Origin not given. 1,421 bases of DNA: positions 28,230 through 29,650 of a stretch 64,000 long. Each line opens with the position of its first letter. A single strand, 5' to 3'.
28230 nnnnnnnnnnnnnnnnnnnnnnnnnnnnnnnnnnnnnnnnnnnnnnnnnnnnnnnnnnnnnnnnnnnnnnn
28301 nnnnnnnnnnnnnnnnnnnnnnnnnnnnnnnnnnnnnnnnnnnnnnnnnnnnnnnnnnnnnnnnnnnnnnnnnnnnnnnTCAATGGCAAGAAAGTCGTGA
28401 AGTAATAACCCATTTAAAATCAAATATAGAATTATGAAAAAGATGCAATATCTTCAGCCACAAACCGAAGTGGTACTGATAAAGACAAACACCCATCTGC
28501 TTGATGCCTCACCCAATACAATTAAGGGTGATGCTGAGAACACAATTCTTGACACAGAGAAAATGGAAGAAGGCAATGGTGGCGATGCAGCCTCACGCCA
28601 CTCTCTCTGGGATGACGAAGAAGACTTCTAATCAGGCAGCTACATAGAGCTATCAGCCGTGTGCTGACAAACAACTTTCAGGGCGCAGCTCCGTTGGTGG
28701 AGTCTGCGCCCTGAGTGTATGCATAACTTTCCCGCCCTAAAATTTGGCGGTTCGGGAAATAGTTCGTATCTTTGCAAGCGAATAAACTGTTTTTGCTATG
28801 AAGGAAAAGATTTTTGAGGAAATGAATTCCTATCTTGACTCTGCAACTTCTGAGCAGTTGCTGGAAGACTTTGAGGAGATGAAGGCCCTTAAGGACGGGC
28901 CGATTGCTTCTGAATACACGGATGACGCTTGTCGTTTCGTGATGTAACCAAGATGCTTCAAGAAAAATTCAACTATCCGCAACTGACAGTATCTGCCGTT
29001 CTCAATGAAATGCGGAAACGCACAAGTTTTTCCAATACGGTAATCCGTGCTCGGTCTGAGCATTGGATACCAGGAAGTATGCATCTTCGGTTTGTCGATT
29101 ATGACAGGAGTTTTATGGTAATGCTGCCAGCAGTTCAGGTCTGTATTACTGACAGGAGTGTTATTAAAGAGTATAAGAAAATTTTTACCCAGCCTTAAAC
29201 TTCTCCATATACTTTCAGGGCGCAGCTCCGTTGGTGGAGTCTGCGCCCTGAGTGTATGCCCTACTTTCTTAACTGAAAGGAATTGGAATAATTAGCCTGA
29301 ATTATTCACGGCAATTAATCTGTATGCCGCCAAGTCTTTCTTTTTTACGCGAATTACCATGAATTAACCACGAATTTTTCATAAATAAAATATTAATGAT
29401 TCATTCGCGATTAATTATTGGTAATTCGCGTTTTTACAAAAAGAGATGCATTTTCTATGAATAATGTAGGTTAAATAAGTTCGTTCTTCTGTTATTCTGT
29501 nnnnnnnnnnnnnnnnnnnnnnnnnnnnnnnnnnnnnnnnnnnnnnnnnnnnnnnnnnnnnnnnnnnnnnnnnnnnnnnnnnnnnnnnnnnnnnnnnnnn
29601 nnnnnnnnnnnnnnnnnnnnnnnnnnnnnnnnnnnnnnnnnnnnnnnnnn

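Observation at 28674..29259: Self-contained two-gene cassette between identical 49-bp bulged hairpins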

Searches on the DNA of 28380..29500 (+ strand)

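Call 59: search_rna_families(source=window, start=28380, end=29500, threshold=evalue, max_evalue=5)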
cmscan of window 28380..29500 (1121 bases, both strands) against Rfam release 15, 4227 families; matches with E-value up to 5: 17.
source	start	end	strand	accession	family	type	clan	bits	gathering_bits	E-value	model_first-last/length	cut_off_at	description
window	29332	29449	-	RF04112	MIR5512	Gene; miRNA;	-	26.1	139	0.025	1-132/132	no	MIR5512 microRNA precursor family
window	29359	29416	-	RF02064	STnc370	Gene; sRNA;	-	25.3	54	0.95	1-71/71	no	Enterobacterial sRNA STnc370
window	29351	29428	-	RF03839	MIR2599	Gene; miRNA;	-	24.6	120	0.046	1-132/132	no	MIR2599 microRNA precursor family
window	29355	29423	-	RF02408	snoR124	Gene; snRNA; snoRNA; CD-box;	-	23.4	70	0.69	1-77/77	no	Small nucleolar RNA snoR124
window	29347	29431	+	RF03940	MIR9563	Gene; miRNA;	-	22.5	90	0.18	19-109/127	no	MIR9563 microRNA precursor family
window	29349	29429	-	RF03940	MIR9563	Gene; miRNA;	-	22.1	90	0.23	1-127/127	no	MIR9563 microRNA precursor family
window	29333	29447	+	RF04174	MIR4208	Gene; miRNA;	-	21.6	140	1.7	1-191/191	no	MIR4208 microRNA precursor family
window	29347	29429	-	RF03601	MIR7993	Gene; miRNA;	-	20.3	100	1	1-138/138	no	MIR7993 microRNA precursor family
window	29347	29438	+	RF00739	MIR476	Gene; miRNA;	-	20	80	1.2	1-92/92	no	MIR476 microRNA precursor family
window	28383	28460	-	RF01288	snoR31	Gene; snRNA; snoRNA; CD-box;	-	20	44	2.5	1-93/93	no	Small nucleolar RNA snoR31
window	29346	29432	+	RF03762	MIR859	Gene; miRNA;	-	19.9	130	0.87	1-128/128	no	MIR859 microRNA precursor family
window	29351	29429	+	RF03621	MIR4245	Gene; miRNA;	-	19.4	74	1.9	1-128/128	no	MIR4245 microRNA precursor family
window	29345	29435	+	RF03601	MIR7993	Gene; miRNA;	-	18.5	100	2.9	1-138/138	no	MIR7993 microRNA precursor family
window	29347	29433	+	RF04130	MIR7996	Gene; miRNA;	-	18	119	2.3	1-190/190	no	MIR7996 microRNA precursor family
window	28672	28746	+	RF04249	mir-310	Gene; miRNA;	CL00137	16.2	48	4.6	1-74/74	no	mir-310 microRNA precursor family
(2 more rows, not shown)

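Call 82: search_dna_similar(query=L150:600-1580:+, collection=plasmids, mode=distant, max_rows=10)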
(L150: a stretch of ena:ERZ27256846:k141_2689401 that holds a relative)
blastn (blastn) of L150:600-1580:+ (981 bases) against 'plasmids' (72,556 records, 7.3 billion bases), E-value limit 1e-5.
No match.

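Call 83: search_dna_similar(query=L150:600-1580:+, collection=phages, mode=distant, max_rows=10)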
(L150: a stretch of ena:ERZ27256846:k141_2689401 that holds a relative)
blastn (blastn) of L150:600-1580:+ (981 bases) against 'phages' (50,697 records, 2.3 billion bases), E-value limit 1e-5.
No match.

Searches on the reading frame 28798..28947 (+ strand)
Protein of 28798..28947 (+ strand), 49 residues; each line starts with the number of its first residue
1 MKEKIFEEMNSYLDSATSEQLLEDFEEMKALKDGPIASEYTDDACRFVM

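Call 12: search_protein_families(library=pfam, proteins=[window:28798-28947:+], max_evalue=0.01)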
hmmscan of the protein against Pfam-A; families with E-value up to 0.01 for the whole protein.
window:28798-28947:+ (49 aa): 0 families

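Call 13: search_protein_families(library=ncbifam, proteins=[window:28798-28947:+], max_evalue=0.01)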
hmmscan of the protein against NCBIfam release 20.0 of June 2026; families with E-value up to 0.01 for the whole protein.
window:28798-28947:+ (49 aa): 0 families

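Call 76: search_protein_families(library=padloc, proteins=[window:28798-28944:+], max_evalue=0.1)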
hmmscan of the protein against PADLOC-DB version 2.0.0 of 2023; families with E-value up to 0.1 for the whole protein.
window:28798-28944:+ (49 aa): 0 families

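Call 80: find_encoding_contigs(protein=window:28798-28947:+, flank=4000, max_places=10)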
Protein window:28798-28947:+ (49 aa): 5 contigs read that carry it; 2 places shown.
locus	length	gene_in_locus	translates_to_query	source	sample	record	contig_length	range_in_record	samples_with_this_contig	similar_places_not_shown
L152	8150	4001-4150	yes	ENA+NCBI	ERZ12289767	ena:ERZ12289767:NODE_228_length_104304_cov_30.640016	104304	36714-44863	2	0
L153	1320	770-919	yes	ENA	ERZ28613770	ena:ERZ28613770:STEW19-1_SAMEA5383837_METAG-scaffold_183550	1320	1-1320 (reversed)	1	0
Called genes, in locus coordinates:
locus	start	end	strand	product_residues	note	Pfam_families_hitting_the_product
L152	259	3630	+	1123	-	-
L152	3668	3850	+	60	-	-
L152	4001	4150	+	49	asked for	-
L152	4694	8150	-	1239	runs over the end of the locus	PF00404:Dockerin_1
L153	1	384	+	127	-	?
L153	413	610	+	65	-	-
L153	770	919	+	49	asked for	-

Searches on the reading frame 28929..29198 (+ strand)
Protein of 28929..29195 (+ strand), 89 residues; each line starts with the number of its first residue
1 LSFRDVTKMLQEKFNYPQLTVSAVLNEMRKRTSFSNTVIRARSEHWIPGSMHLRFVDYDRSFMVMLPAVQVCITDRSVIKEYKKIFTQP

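Call 12: search_protein_families(library=pfam, proteins=[window:28953-29198:+], max_evalue=0.01)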
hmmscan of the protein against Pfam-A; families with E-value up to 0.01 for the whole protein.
window:28953-29198:+ (81 aa): 0 families

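Call 13: search_protein_families(library=ncbifam, proteins=[window:28953-29198:+], max_evalue=0.01)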
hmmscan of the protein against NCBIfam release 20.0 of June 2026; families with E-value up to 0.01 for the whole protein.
window:28953-29198:+ (81 aa): 0 families

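Call 15: find_encoding_contigs(protein=window:28953-29198:+, flank=6000, max_places=10)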
Protein window:28953-29198:+ (81 aa): no gene with exactly this product is on record in the collection.

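Call 37: find_homologous_proteins(query=window:28929-29195:+, max_evalue=0.01)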
Query window:28929-29195:+ (89 aa): 1 proteins with E <= 0.01 among 1 candidates.
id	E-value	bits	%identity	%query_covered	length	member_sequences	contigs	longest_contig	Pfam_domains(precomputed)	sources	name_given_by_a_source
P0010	3.0e-11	61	71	54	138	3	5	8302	-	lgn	-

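Call 40: find_encoding_contigs(protein=P0010, flank=6000, max_places=6)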
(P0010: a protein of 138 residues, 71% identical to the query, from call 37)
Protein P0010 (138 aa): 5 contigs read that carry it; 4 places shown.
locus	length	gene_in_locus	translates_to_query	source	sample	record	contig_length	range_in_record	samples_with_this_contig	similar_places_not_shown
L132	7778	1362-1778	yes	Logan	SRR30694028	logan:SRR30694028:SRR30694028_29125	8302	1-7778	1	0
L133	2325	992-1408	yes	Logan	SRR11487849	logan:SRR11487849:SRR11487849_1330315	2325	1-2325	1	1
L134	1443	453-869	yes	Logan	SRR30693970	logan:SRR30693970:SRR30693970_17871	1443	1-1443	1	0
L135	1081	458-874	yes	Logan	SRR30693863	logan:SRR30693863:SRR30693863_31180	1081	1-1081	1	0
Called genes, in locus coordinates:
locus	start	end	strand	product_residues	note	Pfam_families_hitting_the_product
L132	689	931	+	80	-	-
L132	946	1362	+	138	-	-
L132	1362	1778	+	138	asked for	-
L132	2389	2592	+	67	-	-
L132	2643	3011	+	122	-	-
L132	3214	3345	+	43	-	-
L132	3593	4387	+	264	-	PF01182:Glucosamine_iso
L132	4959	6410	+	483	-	PF01943:Polysacc_synt, PF13440:Polysacc_synt_3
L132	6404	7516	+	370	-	PF01041:DegT_DnrJ_EryC1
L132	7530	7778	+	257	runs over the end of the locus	?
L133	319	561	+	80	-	-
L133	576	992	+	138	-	-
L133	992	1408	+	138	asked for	-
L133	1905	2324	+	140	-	?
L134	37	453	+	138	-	-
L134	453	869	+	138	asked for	-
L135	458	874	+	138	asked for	-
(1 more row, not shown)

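Call 42: search_protein_families(library=pfam, proteins=[P0010, L132:946-1359:+, L132:689-928:+, L132:2389-2589:+, L132:2643-3008:+], max_evalue=0.1)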
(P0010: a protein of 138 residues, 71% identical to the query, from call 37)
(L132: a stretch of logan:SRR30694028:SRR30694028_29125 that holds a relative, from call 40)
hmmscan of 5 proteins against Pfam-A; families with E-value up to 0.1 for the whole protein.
P0010 (138 aa): 0 families

L132:946-1359:+ (138 aa): 1 family
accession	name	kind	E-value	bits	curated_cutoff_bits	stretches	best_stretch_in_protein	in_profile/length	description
PF02556.19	SecB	-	0.00023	21.5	26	1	47-125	56-132/141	Preprotein translocase subunit SecB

L132:689-928:+ (80 aa): 1 family
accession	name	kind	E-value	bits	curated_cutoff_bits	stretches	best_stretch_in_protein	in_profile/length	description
PF16257.11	UxaE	-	0.018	14.2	27.1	1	12-62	179-229/475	tagaturonate epimerase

L132:2389-2589:+ (67 aa): 1 family
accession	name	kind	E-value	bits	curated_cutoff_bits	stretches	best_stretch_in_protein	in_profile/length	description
PF11118.13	DUF2627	-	0.033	15.2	22.4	0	38-63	18-43/76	Protein of unknown function (DUF2627)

L132:2643-3008:+ (122 aa): 0 families

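Call 43: search_protein_families(library=padloc, proteins=[P0010, L132:946-1359:+, L132:689-928:+, window:28929-29195:+], max_evalue=0.1)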
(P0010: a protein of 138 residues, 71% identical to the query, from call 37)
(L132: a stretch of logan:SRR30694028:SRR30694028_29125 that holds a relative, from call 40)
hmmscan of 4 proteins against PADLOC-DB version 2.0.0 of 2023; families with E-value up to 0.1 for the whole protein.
P0010 (138 aa): 2 families
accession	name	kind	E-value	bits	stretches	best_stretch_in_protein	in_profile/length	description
PDLC04068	PD-T4-9_A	-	9.7e-40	134.7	1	7-131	4-130/187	-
PDLC04069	PD-T4-9_A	-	7.7e-14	49.7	1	10-130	9-139/191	-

L132:946-1359:+ (138 aa): 2 families
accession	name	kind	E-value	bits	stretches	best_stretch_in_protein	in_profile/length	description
PDLC04072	PD-T4-9_C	-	1.1e-46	156.4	1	1-135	1-133/135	-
PDLC04071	PD-T4-9_C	-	2e-10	39.1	1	25-129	23-124/130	-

L132:689-928:+ (80 aa): 0 families

window:28929-29195:+ (89 aa): 2 families
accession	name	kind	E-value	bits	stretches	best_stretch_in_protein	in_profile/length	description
PDLC04068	PD-T4-9_A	-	1.8e-07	29.5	1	3-83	87-174/187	-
PDLC04069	PD-T4-9_A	-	0.0032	15.1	1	9-86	98-181/191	-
